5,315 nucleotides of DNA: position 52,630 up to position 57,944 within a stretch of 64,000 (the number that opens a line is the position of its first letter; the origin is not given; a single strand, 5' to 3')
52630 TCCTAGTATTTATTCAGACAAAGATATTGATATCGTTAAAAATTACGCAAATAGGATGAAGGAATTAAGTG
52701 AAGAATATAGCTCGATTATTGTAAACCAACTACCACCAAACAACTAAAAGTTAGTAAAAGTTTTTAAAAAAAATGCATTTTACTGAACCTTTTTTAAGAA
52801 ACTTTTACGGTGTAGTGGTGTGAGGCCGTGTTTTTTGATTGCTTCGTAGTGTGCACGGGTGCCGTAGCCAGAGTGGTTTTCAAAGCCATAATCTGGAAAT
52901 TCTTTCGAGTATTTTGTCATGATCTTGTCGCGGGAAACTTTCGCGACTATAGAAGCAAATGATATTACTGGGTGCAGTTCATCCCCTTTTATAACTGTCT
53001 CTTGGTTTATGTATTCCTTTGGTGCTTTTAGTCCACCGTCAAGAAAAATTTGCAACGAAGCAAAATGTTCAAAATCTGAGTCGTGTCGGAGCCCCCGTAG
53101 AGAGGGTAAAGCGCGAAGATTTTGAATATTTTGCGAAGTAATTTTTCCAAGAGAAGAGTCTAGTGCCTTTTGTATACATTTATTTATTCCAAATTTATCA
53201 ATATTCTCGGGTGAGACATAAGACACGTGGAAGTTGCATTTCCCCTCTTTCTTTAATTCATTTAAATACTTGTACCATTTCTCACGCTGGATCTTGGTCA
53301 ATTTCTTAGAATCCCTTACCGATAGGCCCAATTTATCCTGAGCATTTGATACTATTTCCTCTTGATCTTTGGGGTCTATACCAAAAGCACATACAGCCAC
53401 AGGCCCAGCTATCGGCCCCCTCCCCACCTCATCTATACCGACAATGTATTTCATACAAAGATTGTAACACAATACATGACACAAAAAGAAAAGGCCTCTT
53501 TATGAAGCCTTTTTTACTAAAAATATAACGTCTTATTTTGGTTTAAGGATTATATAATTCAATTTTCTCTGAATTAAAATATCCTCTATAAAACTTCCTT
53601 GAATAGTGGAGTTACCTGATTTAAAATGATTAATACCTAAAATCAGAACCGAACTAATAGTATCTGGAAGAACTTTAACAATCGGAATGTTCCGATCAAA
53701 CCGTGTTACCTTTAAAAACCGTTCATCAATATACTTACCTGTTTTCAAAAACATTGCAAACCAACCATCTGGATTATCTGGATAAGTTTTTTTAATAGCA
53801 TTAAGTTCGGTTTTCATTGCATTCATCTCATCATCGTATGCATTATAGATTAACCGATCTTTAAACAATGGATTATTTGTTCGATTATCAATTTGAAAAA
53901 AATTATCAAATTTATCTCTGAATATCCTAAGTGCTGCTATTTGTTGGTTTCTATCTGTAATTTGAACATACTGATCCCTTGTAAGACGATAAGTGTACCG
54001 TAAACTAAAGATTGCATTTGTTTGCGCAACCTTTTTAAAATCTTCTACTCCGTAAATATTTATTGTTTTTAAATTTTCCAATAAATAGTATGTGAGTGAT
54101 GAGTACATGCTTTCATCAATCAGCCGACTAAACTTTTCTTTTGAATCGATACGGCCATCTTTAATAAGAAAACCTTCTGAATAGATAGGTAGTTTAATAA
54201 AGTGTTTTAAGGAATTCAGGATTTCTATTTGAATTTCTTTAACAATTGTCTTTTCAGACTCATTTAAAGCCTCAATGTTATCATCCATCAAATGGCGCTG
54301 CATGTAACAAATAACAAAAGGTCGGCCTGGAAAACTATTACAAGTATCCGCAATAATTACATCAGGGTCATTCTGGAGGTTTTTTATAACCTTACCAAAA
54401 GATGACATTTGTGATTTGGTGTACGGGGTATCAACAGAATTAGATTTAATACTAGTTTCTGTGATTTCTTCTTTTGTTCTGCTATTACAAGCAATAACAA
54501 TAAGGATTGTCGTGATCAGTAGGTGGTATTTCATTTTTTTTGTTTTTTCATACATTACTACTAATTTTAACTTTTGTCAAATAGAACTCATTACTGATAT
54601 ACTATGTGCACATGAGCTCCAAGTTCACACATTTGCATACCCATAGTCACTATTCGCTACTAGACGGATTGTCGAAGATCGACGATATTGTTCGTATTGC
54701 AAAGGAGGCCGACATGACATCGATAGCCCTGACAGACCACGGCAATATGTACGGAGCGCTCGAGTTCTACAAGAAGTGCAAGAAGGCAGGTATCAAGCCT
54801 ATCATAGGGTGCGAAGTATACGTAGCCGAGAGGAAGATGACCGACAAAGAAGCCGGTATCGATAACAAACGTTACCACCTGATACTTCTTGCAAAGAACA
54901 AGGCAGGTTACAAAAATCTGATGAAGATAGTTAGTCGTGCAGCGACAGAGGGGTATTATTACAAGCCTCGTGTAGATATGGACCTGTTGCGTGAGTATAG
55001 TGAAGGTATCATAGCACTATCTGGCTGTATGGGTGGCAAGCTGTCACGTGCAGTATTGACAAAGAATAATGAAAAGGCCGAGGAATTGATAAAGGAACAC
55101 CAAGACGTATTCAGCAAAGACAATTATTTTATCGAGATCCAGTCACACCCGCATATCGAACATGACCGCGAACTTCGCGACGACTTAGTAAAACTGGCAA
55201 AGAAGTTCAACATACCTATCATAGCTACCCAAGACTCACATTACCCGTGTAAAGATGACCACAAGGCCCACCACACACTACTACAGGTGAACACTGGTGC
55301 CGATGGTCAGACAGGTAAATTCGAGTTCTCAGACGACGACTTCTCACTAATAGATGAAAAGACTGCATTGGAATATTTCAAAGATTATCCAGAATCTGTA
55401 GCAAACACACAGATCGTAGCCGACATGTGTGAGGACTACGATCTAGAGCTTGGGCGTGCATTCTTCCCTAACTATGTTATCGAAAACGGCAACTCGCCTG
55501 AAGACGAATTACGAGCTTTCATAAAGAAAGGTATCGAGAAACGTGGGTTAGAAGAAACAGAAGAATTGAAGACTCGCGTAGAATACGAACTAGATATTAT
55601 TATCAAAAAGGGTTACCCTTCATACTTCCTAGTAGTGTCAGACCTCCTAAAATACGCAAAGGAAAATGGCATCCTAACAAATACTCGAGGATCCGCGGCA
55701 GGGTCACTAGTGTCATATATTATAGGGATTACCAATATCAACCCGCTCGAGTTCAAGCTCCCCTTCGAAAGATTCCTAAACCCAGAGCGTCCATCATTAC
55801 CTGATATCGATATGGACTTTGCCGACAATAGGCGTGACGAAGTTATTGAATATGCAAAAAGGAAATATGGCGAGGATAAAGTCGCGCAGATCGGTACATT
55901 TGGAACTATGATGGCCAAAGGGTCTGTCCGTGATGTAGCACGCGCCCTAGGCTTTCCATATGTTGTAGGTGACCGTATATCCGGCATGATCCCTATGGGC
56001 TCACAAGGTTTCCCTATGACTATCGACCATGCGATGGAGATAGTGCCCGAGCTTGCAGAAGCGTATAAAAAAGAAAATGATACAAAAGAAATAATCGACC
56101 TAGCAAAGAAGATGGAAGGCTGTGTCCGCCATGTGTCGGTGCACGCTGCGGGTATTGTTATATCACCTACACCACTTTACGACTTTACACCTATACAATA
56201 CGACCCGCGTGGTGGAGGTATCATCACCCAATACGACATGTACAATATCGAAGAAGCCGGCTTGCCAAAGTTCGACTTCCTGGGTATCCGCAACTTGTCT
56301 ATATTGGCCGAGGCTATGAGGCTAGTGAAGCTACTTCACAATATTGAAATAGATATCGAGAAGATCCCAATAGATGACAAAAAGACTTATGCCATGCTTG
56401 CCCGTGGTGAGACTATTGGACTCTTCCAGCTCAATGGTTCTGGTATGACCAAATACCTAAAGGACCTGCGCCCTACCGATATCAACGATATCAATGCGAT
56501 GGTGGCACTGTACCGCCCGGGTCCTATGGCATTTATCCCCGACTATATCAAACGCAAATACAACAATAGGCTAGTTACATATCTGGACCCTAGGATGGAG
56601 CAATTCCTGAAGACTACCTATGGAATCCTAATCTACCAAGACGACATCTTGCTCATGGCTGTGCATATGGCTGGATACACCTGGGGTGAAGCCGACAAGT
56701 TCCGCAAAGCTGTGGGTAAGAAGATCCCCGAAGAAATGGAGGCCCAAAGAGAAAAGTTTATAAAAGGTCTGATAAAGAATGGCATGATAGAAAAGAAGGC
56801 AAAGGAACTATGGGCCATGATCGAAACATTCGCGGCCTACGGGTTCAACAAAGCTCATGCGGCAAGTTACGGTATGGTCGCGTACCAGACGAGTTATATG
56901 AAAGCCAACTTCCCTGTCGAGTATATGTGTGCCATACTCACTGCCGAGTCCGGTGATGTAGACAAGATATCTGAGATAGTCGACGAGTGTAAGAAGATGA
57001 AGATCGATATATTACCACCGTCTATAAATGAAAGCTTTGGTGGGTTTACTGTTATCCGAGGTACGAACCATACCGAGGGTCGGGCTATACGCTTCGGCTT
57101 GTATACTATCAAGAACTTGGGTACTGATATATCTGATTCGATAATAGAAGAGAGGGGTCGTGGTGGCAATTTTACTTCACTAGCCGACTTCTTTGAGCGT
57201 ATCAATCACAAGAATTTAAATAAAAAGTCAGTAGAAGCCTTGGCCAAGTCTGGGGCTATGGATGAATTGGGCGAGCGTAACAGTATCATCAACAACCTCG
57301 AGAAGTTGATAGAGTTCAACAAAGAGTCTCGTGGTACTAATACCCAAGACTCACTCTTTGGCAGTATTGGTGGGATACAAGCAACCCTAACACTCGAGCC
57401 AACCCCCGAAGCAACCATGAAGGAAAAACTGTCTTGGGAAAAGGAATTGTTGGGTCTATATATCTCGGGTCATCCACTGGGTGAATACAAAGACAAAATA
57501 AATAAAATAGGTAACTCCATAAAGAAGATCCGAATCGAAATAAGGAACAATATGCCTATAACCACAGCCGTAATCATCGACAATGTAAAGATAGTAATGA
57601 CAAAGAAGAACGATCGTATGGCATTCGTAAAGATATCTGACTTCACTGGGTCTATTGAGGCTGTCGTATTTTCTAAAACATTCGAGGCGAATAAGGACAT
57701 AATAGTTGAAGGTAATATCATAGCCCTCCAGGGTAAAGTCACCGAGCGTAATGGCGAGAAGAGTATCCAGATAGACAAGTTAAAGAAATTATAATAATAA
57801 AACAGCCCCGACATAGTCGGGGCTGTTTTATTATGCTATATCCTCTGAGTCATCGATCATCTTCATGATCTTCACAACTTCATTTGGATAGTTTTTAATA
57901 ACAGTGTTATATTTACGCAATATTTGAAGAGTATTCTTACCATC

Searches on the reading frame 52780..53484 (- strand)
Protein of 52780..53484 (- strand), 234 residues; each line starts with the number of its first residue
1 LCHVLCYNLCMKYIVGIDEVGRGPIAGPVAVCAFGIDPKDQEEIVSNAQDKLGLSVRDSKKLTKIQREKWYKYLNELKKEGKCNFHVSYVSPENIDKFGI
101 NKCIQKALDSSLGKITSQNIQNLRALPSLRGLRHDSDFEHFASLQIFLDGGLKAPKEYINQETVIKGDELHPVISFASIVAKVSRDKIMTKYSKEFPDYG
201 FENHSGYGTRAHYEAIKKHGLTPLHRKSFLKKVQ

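Call 56: search_protein_families(library=pfam, proteins=[window:52780-53484:-], max_evalue=0.001)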
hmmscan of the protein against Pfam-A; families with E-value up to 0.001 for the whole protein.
window:52780-53484:- (234 aa): 1 family
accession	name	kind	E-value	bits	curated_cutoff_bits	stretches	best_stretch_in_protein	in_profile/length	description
PF01351.25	RNase_HII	-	2e-33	116.4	25.8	2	165-230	129-197/199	Ribonuclease HII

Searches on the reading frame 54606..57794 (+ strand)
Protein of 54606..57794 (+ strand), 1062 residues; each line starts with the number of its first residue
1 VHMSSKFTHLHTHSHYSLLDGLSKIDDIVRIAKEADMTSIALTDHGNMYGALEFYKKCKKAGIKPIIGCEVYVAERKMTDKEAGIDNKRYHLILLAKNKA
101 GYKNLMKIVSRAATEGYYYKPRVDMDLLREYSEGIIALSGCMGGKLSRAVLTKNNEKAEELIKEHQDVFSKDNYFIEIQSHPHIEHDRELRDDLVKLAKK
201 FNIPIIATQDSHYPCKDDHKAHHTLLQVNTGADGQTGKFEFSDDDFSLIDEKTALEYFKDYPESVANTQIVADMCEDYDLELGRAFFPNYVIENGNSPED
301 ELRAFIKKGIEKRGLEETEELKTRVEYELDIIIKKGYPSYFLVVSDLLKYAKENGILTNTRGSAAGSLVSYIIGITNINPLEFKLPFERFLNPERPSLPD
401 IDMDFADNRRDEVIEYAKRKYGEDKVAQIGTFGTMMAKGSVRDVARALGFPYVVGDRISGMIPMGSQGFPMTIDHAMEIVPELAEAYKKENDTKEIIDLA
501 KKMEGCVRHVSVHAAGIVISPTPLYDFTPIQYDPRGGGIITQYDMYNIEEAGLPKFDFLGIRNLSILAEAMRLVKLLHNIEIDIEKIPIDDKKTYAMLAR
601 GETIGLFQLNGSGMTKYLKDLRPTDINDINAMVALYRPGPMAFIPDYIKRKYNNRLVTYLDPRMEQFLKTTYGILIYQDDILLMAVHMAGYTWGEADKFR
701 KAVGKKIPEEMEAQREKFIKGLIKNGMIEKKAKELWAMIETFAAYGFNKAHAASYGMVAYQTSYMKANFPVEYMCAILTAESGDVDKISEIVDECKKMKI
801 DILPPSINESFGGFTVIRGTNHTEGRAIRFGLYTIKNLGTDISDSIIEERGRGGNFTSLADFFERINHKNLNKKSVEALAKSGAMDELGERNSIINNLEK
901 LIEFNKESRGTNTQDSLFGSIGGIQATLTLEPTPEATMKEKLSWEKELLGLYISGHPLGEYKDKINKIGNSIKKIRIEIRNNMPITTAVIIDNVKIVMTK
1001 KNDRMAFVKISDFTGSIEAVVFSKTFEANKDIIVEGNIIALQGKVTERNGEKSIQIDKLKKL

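Call 8: search_protein_families(library=pfam, proteins=[window:54606-57794:+], max_evalue=0.001)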
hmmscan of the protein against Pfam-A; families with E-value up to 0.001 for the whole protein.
window:54606-57794:+ (1062 aa): 5 families
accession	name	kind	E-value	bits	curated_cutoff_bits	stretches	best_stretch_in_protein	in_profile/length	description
PF07733.18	DNA_pol3_alpha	-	3.1e-94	315.9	23.9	1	301-560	2-260/260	Bacterial DNA polymerase III alpha NTPase domain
PF02811.25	PHP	-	4.5e-61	206.4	26.4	1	9-181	1-164/164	PHP domain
PF17657.6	DNA_pol3_finger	-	2e-54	183.8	22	1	563-726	1-166/166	Bacterial DNA polymerase III alpha subunit finger domain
PF14579.12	HHH_6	-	3.6e-25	88.4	25.6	1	799-891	1-86/90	Helix-hairpin-helix motif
PF01336.31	tRNA_anti-codon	-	8e-12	45.4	27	1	988-1062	4-75/75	OB-fold nucleic acid binding domain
